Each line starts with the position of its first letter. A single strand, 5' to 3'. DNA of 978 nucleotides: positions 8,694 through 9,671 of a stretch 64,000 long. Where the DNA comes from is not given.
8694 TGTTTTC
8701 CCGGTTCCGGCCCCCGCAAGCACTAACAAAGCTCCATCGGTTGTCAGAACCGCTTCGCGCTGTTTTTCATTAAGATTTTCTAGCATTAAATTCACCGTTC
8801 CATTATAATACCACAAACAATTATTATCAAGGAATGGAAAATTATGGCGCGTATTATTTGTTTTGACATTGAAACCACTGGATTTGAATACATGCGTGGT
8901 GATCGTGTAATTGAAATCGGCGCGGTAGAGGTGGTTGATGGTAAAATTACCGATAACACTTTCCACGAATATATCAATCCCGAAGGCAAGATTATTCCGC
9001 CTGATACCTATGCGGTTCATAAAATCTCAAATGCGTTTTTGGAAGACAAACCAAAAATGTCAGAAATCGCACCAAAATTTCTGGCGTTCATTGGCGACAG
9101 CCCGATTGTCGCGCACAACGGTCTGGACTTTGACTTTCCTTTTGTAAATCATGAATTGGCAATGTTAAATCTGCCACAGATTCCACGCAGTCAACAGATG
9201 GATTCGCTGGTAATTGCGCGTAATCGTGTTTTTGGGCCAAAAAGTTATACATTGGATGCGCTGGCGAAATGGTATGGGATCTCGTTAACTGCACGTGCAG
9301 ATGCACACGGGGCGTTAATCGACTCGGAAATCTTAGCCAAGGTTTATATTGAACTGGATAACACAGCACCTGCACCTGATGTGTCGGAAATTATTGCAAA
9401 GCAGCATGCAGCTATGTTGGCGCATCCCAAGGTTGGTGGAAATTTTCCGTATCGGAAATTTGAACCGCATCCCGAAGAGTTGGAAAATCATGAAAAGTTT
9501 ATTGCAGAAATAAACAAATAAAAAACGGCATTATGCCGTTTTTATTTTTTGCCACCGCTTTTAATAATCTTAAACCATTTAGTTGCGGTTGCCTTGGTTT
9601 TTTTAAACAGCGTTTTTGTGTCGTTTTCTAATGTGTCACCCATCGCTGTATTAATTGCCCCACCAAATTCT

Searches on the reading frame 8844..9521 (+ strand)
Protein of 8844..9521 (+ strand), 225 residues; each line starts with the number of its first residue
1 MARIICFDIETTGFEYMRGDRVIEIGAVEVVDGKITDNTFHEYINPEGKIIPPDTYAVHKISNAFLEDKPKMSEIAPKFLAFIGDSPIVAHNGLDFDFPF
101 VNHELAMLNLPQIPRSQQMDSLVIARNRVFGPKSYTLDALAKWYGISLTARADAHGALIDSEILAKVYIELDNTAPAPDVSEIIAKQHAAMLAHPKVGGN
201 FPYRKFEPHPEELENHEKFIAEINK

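Call 10: search_protein_families(library=pfam, proteins=[window:8844-9521:+], max_evalue=0.001)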
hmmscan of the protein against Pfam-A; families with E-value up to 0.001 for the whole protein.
window:8844-9521:+ (225 aa): 3 families
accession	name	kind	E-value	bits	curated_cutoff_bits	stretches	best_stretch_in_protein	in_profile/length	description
PF00929.31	RNase_T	-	2.5e-28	100.1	24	1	5-168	1-164/164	Exonuclease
PF13482.12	RNase_H_2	-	1.7e-10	41.5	22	1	5-156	1-124/165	RNase_H superfamily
PF03104.25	DNA_pol_B_exo1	-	3.2e-05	23.9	23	1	3-120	65-194/242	DNA polymerase family B, exonuclease domain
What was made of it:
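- Checked: uvrD at 6714-9020(-) and dnaQ-like RNase_T at 8844-9521(+) (call 10).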
